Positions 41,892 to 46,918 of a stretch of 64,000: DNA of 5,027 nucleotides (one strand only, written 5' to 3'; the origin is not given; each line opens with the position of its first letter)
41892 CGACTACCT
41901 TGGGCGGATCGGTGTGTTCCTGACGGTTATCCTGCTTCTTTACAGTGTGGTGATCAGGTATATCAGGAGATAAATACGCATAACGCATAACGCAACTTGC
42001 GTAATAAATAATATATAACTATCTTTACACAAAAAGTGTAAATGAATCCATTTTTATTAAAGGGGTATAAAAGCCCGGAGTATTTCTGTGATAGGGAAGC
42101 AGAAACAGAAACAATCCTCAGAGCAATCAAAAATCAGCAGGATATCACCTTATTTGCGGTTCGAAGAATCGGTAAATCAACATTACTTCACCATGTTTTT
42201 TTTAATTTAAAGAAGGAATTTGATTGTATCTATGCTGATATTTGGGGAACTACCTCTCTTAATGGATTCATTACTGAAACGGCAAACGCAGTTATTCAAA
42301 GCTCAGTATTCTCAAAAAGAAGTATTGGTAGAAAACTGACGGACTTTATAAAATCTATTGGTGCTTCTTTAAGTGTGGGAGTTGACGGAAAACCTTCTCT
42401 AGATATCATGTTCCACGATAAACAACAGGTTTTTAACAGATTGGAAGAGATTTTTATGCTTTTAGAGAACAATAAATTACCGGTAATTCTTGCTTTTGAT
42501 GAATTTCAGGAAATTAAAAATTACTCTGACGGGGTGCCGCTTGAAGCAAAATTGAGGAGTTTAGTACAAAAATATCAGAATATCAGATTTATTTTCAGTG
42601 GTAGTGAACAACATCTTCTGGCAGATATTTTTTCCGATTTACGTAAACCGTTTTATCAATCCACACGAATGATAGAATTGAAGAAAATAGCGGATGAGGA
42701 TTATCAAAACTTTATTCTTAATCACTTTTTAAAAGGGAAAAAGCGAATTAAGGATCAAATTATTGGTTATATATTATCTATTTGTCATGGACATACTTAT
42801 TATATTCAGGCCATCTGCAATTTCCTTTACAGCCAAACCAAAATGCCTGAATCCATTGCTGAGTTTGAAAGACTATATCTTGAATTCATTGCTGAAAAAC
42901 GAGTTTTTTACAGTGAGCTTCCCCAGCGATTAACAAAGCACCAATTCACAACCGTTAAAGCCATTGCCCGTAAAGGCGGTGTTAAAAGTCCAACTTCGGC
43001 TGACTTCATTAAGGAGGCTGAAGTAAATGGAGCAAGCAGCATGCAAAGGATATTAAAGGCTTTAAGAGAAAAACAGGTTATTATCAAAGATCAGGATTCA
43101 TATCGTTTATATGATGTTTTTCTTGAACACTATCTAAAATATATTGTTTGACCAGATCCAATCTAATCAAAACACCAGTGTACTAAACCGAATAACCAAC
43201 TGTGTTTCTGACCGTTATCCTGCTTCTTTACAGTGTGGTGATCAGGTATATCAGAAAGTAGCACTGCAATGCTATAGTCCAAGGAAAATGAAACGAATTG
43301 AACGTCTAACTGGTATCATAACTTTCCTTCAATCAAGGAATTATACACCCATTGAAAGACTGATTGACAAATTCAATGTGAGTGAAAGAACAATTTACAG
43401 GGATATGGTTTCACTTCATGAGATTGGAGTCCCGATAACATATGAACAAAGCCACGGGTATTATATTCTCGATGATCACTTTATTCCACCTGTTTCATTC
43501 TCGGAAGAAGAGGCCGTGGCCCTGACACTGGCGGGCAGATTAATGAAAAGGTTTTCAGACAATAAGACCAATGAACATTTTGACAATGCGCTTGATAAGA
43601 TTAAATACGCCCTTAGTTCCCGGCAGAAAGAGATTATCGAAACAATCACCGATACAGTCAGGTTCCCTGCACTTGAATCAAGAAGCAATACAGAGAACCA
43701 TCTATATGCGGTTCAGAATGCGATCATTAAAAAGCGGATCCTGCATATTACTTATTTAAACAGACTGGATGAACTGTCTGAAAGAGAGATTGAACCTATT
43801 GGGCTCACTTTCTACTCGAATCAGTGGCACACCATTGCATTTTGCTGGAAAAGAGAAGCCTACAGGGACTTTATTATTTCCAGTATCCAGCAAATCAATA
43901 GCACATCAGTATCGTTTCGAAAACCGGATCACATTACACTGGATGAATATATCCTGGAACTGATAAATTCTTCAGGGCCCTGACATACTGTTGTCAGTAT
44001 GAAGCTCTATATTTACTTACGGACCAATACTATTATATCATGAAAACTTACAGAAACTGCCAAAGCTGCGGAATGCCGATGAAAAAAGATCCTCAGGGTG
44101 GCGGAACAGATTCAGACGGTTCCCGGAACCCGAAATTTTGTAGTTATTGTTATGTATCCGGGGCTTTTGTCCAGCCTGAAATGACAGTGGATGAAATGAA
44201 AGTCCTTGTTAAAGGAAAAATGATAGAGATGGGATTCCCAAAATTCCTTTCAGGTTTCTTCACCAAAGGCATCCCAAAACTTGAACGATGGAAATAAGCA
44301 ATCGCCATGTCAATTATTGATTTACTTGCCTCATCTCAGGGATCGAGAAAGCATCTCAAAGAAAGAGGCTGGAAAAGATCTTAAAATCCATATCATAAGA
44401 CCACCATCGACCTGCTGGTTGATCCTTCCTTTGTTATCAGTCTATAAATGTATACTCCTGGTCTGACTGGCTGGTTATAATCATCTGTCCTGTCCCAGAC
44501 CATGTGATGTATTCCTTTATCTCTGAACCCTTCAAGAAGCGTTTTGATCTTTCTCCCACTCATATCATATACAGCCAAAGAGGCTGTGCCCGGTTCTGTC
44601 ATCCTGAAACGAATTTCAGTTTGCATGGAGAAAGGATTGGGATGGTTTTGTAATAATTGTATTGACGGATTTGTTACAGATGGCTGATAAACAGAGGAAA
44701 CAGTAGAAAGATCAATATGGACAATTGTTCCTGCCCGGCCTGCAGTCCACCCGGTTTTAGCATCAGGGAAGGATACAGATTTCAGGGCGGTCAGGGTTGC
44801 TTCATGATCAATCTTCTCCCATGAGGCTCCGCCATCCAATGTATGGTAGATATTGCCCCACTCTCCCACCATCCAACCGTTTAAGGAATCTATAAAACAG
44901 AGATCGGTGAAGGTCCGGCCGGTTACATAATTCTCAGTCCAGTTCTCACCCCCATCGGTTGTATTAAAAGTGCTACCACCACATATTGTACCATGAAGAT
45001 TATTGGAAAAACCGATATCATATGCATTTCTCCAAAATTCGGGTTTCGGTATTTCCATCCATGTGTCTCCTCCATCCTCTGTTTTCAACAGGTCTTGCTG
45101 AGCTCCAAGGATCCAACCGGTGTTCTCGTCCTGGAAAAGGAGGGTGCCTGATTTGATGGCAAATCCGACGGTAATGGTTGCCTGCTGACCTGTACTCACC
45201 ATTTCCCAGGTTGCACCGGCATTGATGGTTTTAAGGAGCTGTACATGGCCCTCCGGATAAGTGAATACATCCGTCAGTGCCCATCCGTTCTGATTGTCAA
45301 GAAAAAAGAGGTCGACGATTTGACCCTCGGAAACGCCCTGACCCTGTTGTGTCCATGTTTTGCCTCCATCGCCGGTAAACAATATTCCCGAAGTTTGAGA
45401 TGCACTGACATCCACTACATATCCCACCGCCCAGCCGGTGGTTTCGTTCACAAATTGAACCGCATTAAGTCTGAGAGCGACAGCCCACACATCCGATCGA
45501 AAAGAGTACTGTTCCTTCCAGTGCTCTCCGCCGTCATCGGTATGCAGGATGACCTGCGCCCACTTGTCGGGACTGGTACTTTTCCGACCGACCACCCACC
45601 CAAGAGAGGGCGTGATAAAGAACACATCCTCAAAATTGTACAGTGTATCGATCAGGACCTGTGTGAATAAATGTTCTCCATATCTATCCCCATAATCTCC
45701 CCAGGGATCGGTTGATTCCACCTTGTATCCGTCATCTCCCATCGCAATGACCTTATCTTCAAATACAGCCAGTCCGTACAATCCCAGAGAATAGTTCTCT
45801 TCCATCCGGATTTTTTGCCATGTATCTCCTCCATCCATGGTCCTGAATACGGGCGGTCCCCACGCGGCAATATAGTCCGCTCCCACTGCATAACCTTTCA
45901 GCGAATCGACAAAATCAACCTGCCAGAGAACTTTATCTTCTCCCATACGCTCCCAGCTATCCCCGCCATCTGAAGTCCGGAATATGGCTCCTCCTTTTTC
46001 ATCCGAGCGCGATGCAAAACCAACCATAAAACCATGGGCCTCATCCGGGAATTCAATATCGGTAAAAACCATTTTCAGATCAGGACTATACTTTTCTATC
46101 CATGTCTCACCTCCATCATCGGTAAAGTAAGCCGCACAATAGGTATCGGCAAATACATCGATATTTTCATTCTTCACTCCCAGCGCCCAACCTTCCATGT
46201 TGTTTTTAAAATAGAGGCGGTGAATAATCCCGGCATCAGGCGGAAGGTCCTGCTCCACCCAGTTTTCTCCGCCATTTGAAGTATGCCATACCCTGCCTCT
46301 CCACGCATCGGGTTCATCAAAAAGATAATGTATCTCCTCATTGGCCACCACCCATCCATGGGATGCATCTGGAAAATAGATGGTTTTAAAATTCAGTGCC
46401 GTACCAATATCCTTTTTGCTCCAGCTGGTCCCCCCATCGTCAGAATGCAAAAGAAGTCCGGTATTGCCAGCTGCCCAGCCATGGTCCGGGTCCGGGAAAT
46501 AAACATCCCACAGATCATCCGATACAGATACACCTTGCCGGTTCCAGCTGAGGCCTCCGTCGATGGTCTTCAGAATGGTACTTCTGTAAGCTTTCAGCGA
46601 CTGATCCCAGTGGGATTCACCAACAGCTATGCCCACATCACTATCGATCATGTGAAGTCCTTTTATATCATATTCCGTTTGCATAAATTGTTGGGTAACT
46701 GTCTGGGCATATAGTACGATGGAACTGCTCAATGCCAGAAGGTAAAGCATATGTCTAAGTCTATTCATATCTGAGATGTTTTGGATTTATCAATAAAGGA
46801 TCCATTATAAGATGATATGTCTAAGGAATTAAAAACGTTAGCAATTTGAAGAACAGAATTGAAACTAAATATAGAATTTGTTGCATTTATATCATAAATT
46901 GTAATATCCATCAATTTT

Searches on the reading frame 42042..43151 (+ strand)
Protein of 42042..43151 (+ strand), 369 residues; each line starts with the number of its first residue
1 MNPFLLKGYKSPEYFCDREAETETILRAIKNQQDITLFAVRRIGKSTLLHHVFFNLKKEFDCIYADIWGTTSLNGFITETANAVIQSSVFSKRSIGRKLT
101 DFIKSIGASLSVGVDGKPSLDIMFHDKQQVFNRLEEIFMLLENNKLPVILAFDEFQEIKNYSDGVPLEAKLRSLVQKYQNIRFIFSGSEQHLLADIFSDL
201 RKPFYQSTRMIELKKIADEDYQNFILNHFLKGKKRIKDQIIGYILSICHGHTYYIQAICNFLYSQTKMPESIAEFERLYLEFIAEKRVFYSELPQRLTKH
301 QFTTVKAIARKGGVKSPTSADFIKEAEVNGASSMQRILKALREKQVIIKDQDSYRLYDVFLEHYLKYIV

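Call 58: search_protein_families(library=pfam, proteins=[window:42042-43151:+], max_evalue=0.001)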
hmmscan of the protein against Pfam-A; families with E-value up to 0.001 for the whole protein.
window:42042-43151:+ (369 aa): 3 families
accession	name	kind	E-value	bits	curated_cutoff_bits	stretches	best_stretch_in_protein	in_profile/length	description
PF01637.24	ATPase_2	-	1.5e-09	38.5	33.2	1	15-255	1-222/225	ATPase domain predominantly from Archaea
PF13173.12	AAA_14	-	1.3e-08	35.3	27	1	132-198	49-109/129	AAA domain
PF13191.12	AAA_16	-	0.00015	22.8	32.6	1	18-163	5-149/167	AAA ATPase domain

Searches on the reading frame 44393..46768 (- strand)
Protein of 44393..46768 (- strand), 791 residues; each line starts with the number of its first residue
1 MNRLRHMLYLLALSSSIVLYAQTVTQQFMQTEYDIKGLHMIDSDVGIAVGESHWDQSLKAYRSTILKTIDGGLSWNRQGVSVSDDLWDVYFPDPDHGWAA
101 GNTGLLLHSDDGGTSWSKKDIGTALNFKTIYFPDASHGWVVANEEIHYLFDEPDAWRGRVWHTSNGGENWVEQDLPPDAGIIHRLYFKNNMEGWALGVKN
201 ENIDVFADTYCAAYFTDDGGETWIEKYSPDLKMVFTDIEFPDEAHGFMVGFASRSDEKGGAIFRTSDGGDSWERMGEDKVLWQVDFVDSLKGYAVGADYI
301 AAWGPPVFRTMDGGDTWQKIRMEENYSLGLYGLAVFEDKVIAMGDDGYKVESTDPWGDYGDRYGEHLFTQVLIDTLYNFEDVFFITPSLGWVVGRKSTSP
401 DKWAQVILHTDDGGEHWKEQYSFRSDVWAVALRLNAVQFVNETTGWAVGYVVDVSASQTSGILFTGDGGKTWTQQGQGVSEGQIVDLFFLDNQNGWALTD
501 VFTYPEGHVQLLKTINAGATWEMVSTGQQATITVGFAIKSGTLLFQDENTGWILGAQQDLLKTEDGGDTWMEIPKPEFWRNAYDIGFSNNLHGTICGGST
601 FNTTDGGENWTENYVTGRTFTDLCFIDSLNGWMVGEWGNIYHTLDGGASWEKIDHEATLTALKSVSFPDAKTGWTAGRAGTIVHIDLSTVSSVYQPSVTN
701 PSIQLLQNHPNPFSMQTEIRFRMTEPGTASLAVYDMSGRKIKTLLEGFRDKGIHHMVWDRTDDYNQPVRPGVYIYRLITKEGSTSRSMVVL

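Call 58: search_protein_families(library=pfam, proteins=[window:44393-46768:-], max_evalue=0.001)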
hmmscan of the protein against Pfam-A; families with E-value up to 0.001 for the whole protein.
window:44393-46768:- (791 aa): 3 families
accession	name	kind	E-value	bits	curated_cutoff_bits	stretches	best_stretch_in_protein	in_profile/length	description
PF14870.12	PSII_BNR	-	8.7e-38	130.7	27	5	61-122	36-100/303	Photosynthesis system II assembly factor YCF48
PF15902.12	Sortilin-Vps10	-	1.9e-17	63.6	33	1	106-225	3-111/446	Sortilin, neurotensin receptor 3,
PF02012.26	BNR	-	8.1e-10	37.6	27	0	108-118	2-12/12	BNR/Asp-box repeat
